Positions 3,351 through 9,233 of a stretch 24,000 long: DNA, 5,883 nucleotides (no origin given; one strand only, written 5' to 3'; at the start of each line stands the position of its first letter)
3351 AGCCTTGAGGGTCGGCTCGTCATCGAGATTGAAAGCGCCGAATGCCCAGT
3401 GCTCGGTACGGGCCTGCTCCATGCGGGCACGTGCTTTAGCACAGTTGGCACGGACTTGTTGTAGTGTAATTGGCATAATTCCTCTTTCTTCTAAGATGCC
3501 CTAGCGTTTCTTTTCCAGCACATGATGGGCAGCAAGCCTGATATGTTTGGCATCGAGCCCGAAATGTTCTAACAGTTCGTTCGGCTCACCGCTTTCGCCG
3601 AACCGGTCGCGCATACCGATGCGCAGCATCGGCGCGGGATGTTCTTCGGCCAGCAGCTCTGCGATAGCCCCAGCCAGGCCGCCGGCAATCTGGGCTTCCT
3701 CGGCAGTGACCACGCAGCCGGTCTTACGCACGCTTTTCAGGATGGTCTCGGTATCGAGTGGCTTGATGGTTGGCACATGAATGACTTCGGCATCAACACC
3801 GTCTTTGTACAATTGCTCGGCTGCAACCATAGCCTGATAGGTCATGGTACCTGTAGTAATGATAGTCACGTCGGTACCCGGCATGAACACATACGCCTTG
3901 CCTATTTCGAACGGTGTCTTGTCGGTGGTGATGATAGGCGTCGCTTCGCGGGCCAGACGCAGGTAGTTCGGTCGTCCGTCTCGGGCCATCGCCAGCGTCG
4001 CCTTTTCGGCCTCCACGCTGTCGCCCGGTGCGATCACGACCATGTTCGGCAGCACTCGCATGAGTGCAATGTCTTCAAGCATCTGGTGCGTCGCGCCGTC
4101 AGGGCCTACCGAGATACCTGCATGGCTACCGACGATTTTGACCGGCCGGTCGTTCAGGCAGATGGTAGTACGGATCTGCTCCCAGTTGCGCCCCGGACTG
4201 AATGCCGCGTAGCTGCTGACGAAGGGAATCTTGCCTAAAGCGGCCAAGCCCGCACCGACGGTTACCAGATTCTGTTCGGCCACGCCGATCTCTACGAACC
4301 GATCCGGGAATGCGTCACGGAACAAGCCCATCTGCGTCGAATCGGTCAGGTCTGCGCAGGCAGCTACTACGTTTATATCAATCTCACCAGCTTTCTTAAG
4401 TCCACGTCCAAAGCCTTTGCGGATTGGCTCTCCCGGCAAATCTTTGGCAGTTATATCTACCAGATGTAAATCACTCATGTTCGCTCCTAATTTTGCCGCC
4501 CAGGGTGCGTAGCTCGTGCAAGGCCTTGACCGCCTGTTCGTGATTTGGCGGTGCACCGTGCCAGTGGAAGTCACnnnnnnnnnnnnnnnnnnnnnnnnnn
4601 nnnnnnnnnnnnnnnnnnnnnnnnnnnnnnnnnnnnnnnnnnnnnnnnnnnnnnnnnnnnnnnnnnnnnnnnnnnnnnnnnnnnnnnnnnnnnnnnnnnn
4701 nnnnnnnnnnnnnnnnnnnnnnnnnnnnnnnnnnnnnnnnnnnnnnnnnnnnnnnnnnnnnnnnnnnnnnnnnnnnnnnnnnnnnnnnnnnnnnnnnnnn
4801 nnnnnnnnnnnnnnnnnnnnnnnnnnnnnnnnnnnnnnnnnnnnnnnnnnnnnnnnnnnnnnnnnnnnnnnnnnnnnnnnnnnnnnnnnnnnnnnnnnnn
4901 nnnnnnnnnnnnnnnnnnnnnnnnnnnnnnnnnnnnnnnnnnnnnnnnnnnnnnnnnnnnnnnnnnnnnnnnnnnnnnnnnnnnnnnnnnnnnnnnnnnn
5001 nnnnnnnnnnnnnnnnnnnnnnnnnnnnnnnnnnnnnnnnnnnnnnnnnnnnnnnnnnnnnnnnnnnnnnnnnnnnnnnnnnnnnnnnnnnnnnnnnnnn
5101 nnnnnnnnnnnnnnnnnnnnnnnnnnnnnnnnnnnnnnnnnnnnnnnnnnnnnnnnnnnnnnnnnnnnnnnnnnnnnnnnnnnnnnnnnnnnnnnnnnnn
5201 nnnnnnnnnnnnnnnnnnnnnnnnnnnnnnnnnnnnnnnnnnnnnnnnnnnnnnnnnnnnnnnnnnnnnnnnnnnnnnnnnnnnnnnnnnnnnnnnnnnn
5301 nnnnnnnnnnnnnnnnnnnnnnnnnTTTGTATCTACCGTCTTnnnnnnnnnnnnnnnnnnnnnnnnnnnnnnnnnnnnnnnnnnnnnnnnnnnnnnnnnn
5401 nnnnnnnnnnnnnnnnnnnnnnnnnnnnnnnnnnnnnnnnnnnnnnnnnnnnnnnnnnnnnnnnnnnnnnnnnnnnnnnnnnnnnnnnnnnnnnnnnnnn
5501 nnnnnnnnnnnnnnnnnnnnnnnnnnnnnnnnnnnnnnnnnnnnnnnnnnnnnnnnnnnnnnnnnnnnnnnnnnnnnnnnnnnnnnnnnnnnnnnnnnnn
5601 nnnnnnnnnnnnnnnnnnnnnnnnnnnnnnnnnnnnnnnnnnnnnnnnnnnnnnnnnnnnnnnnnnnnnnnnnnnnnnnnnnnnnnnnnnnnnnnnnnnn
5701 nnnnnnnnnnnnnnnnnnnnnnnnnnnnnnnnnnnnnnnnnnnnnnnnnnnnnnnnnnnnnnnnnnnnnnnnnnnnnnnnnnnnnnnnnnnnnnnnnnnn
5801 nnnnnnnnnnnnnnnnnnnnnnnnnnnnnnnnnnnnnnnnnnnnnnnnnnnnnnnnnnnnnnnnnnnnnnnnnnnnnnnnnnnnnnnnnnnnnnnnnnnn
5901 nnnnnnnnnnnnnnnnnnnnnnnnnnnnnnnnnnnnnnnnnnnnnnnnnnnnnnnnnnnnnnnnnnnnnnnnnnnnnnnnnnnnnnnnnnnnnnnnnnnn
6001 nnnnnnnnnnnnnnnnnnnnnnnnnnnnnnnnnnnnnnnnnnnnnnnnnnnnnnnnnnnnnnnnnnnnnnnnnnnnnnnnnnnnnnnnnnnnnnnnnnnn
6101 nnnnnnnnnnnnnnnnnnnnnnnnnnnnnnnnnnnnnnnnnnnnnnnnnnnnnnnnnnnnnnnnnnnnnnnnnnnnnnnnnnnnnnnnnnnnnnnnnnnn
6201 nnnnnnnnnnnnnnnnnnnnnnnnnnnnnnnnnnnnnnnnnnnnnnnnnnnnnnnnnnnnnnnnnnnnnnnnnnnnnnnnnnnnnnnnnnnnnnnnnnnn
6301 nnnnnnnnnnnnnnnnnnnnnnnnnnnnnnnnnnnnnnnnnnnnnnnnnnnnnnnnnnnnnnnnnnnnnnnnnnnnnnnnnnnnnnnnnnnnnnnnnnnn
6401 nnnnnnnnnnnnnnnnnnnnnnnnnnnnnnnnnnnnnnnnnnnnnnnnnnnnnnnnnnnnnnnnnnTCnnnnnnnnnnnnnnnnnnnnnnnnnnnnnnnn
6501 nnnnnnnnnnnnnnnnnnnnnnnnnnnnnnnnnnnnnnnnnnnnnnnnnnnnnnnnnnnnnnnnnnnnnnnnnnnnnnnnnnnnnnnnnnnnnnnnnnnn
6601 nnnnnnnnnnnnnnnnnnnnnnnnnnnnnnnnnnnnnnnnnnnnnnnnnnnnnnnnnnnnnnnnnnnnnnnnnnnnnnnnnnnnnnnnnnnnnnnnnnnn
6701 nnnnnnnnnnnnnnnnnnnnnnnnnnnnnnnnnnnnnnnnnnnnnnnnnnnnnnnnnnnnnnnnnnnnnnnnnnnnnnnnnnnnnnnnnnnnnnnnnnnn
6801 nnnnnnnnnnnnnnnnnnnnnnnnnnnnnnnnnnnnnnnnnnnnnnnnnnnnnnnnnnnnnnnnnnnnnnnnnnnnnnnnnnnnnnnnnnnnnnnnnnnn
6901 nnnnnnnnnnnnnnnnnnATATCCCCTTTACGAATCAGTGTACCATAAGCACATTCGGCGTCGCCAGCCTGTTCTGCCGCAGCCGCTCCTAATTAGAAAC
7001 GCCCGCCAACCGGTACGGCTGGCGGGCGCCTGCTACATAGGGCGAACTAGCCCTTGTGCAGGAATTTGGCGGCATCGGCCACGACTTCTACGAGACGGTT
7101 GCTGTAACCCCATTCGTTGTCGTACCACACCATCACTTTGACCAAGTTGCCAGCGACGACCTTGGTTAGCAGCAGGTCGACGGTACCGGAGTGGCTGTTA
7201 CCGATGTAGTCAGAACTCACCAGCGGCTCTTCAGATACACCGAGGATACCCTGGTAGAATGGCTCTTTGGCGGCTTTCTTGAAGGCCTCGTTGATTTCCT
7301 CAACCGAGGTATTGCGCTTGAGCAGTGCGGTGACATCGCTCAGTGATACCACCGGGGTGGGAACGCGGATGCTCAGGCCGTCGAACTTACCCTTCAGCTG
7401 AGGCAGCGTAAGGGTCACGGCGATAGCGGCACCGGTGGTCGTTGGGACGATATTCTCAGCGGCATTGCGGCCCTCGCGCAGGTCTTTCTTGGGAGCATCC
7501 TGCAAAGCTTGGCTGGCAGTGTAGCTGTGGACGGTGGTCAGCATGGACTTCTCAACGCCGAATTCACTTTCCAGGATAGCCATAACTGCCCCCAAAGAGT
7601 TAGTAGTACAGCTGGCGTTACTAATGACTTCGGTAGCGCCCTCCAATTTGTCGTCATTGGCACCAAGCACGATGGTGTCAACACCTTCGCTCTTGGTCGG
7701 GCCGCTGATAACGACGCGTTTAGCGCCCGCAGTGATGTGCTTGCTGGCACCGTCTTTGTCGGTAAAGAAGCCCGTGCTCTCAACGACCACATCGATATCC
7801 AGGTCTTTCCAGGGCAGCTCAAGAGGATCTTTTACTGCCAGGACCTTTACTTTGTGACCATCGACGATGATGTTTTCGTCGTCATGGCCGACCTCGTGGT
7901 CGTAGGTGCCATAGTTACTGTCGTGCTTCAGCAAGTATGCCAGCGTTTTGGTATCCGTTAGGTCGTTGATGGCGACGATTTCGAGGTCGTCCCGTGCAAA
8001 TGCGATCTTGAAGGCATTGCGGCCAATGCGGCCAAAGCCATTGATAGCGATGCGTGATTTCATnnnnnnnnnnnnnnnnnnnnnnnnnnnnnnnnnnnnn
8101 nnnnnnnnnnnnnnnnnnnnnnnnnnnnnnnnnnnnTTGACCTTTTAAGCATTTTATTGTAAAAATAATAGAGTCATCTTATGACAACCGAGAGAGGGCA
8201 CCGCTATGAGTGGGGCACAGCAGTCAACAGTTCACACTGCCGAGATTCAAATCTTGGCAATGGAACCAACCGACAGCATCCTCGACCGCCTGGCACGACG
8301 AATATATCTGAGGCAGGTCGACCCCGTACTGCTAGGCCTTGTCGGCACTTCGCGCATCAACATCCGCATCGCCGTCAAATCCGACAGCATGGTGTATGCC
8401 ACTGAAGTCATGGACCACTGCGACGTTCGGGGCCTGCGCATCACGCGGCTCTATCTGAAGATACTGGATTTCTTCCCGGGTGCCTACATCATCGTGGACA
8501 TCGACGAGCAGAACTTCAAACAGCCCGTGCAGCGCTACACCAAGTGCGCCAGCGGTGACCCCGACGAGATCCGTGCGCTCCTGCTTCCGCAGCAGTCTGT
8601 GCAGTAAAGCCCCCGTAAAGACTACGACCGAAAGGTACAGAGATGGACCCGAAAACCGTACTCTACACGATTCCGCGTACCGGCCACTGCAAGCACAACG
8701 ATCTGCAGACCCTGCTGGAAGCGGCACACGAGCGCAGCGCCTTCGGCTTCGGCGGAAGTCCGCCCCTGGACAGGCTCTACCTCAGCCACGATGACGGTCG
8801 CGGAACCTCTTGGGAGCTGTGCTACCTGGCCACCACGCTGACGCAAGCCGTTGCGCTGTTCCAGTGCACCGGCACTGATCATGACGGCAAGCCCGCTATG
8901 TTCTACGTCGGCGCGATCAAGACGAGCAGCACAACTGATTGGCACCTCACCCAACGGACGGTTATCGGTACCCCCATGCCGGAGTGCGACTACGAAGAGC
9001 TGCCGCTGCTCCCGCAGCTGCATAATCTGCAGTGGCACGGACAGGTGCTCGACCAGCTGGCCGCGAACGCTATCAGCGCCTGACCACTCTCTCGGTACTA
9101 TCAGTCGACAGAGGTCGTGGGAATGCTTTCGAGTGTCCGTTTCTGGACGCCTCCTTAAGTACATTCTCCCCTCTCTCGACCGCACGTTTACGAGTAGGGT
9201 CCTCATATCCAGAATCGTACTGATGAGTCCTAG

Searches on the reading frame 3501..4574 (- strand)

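Call 12: search_protein_families(library=pfam, proteins=[window:3501-4574:-], max_evalue=0.01)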
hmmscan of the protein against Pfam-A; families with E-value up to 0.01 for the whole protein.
window:3501-4574:- (357 aa): 4 families
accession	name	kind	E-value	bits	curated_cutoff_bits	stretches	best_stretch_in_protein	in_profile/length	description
PF02779.29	Transket_pyr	-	2.2e-36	125.5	27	1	51-212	5-172/174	Transketolase, pyrimidine binding domain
PF02780.25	Transketolase_C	-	9.9e-36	122.8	25.9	1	225-345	1-124/124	Transketolase, C-terminal domain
PF22613.1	Transketolase_C_1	-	3.4e-07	30.9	27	1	234-341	12-113/113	Transketolase-like TK C-terminal domain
PF17147.9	PFOR_II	-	0.0062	17.3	27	0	235-304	2-70/102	Pyruvate:ferredoxin oxidoreductase core domain II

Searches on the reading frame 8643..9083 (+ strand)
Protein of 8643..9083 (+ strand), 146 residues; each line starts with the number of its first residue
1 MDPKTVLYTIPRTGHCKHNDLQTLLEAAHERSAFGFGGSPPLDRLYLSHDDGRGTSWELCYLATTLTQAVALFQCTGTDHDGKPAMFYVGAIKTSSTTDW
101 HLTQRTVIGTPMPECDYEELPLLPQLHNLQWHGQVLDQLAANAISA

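Call 44: search_protein_families(library=phrogs, proteins=[window:8643-9083:+], max_evalue=1)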
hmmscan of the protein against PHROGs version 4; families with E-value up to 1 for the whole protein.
window:8643-9083:+ (146 aa): 0 families

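Call 45: search_protein_families(library=padloc, proteins=[window:8643-9083:+], max_evalue=1)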
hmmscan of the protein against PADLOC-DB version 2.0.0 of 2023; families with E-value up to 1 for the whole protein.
window:8643-9083:+ (146 aa): 0 families

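Call 90: find_homologous_proteins(query=window:8643-9083:+, max_evalue=0.001)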
Query window:8643-9083:+ (146 aa): 1 proteins with E <= 0.001 among 10 candidates.
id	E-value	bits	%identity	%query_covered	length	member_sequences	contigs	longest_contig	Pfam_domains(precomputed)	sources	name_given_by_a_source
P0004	2.0e-97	341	100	100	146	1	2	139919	-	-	-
